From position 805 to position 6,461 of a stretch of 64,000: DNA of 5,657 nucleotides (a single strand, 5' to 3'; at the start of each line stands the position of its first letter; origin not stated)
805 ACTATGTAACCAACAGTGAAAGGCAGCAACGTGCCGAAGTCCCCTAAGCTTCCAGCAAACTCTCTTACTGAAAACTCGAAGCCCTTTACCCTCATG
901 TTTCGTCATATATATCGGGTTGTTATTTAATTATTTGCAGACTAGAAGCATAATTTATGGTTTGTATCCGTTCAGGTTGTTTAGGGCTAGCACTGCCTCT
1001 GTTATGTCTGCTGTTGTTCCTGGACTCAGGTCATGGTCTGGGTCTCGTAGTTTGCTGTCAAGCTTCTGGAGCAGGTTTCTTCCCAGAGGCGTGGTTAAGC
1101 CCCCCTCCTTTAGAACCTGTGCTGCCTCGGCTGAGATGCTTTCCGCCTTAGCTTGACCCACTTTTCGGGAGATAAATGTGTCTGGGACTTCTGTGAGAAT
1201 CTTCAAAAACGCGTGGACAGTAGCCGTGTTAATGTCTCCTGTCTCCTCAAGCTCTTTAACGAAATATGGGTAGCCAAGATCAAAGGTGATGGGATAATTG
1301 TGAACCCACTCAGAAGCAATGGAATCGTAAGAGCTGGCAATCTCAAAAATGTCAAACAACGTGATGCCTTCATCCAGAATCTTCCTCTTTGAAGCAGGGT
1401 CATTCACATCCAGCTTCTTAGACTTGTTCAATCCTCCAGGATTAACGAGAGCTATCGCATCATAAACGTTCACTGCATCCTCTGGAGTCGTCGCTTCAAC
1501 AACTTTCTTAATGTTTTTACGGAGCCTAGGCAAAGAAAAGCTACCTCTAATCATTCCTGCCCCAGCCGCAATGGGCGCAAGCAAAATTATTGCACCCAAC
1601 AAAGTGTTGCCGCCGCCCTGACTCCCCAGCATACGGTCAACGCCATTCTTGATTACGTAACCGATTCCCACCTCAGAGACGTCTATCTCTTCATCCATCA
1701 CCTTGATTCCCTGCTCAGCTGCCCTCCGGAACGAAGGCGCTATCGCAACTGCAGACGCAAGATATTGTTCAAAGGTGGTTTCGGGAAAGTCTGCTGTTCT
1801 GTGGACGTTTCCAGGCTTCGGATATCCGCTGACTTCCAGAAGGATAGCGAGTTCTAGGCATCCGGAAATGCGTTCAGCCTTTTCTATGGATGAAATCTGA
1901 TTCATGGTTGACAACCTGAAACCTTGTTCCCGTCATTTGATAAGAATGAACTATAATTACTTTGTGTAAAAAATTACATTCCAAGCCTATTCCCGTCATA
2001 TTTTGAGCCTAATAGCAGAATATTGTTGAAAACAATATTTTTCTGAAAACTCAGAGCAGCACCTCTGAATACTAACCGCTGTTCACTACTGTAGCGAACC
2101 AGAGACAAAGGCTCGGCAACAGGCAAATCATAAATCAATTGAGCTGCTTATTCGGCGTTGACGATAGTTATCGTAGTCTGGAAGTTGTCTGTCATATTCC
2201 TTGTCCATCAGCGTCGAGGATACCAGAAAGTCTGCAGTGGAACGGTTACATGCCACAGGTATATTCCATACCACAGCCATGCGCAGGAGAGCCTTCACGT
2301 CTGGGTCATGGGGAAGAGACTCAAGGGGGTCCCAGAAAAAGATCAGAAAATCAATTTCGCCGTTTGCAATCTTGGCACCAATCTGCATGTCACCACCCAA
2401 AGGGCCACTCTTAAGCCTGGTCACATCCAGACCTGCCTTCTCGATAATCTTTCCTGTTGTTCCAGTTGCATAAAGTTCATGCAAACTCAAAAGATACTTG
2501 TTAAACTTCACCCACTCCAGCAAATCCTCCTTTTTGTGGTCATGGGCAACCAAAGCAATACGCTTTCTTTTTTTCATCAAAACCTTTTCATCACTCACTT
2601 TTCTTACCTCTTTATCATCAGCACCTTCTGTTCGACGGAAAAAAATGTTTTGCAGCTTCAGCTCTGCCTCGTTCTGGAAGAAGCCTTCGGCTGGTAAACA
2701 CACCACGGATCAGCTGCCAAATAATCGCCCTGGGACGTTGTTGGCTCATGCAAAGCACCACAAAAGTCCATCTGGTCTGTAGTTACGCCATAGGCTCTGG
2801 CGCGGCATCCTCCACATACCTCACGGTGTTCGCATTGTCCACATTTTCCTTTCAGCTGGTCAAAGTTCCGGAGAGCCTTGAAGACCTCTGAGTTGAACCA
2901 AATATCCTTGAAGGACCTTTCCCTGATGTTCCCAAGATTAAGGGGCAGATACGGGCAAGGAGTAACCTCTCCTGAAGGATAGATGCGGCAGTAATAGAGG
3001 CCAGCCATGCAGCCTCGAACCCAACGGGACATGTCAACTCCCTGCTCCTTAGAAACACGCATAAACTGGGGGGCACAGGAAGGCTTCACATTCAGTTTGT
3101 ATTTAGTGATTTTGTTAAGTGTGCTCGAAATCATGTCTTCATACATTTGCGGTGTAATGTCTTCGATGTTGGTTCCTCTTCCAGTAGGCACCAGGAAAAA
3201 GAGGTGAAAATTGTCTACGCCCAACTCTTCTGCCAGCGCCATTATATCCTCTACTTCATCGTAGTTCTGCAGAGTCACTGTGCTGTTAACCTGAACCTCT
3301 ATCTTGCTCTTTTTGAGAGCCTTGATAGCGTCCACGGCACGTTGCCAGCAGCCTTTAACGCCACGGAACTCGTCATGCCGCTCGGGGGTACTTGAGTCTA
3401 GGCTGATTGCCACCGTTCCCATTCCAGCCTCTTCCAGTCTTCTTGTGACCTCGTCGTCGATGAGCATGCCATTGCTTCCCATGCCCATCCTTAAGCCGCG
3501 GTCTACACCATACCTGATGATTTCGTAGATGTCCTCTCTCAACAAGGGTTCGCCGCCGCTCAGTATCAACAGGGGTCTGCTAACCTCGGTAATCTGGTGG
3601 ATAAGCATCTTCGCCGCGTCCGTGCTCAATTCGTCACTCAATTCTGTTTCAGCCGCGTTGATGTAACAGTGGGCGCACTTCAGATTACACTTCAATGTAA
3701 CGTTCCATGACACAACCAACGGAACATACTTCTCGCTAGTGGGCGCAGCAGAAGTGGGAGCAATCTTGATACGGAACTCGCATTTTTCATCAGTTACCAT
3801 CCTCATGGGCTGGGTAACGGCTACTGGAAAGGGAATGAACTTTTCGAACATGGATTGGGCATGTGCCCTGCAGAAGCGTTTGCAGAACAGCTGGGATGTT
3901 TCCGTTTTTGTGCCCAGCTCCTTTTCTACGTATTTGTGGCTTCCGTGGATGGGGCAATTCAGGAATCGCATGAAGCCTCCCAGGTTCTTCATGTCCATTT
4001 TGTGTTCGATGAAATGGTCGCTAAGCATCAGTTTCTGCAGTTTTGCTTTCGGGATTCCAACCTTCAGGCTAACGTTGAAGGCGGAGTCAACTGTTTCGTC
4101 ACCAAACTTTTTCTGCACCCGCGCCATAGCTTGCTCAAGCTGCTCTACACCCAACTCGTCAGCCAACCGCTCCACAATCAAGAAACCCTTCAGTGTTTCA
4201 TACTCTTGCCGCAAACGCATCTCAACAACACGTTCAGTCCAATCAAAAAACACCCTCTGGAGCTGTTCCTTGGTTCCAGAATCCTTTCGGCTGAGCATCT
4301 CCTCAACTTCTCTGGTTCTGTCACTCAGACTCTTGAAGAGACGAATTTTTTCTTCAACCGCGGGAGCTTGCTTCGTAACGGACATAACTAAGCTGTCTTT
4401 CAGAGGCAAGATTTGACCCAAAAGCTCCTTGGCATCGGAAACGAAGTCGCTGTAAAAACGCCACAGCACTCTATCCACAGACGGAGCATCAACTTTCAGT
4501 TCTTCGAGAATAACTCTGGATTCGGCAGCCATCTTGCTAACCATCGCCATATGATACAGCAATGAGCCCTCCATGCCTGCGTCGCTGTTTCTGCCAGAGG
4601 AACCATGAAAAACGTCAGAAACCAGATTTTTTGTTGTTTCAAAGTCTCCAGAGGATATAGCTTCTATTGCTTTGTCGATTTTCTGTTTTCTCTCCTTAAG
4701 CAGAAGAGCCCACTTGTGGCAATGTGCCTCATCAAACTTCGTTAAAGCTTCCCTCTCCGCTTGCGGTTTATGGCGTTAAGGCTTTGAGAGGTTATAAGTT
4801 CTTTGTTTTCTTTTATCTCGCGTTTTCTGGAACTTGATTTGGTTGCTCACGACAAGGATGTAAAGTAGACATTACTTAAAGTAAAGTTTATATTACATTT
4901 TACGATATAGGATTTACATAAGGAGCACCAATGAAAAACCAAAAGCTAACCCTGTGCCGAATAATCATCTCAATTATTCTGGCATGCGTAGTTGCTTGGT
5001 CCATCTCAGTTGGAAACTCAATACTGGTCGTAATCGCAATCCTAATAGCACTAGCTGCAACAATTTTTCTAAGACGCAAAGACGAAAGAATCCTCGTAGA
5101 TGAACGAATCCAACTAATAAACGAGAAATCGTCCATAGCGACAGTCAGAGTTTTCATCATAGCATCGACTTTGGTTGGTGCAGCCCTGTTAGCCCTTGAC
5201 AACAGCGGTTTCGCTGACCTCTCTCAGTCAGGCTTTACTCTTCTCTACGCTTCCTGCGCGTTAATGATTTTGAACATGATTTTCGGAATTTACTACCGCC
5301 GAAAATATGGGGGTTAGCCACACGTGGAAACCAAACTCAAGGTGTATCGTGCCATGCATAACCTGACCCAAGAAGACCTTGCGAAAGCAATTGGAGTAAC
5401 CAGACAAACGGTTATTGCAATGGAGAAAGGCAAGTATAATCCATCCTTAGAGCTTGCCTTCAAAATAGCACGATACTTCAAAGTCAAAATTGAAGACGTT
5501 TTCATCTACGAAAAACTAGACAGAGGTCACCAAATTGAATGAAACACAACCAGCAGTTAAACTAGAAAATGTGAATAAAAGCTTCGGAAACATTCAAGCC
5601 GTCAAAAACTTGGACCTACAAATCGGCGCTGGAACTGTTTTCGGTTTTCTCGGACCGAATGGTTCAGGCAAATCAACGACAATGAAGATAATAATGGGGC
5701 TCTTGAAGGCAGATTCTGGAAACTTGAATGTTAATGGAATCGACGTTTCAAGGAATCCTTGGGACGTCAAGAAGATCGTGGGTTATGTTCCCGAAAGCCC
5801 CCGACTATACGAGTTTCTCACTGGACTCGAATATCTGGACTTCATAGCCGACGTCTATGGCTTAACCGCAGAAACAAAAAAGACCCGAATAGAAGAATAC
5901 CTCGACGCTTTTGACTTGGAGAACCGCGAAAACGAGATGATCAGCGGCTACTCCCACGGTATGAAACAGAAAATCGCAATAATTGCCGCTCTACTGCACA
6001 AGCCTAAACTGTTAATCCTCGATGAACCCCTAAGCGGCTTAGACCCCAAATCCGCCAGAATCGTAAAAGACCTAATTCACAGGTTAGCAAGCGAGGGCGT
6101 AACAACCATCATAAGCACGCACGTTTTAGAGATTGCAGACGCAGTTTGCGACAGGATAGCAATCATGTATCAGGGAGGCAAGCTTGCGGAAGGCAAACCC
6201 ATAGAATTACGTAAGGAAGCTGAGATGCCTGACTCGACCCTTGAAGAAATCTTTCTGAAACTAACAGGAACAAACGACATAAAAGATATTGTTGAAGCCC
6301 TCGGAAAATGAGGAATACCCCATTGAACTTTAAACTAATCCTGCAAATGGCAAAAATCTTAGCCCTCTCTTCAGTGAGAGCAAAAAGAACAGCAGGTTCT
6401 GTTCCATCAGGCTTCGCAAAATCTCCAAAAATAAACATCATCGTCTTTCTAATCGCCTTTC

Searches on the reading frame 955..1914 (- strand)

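Call 47: search_protein_families(library=pfam, proteins=[window:955-1914:-], max_evalue=0.00001)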
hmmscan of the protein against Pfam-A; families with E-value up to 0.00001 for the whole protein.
window:955-1914:- (319 aa): 1 family
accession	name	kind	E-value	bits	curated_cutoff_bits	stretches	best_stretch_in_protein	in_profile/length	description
PF01874.21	CitG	-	3.5e-72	243.9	27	1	19-311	3-283/284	ATP:dephospho-CoA triphosphoribosyl transferase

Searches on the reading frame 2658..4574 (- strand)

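Call 47: search_protein_families(library=pfam, proteins=[window:2658-4574:-], max_evalue=0.00001)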
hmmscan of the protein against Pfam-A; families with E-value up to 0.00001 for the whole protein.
window:2658-4574:- (638 aa): 2 families
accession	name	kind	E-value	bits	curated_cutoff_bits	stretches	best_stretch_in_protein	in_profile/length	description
PF04055.27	Radical_SAM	-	4.2e-27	95.8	29.5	1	291-447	2-165/166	Radical SAM superfamily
PF13186.11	SPASM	-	1.2e-11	45.2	21.5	1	522-582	1-67/67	Iron-sulfur cluster-binding domain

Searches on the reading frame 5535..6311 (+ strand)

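Call 47: search_protein_families(library=pfam, proteins=[window:5535-6311:+], max_evalue=0.00001)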
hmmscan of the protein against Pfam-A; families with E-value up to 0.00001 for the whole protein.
window:5535-6311:+ (258 aa): 2 families
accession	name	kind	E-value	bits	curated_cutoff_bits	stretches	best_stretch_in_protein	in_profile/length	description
PF00005.33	ABC_tran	-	1.1e-30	107.4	25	1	23-166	1-136/137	ABC transporter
PF13304.12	AAA_21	-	3.6e-15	57.2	27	1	124-196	223-298/304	AAA domain, putative AbiEii toxin, Type IV TA system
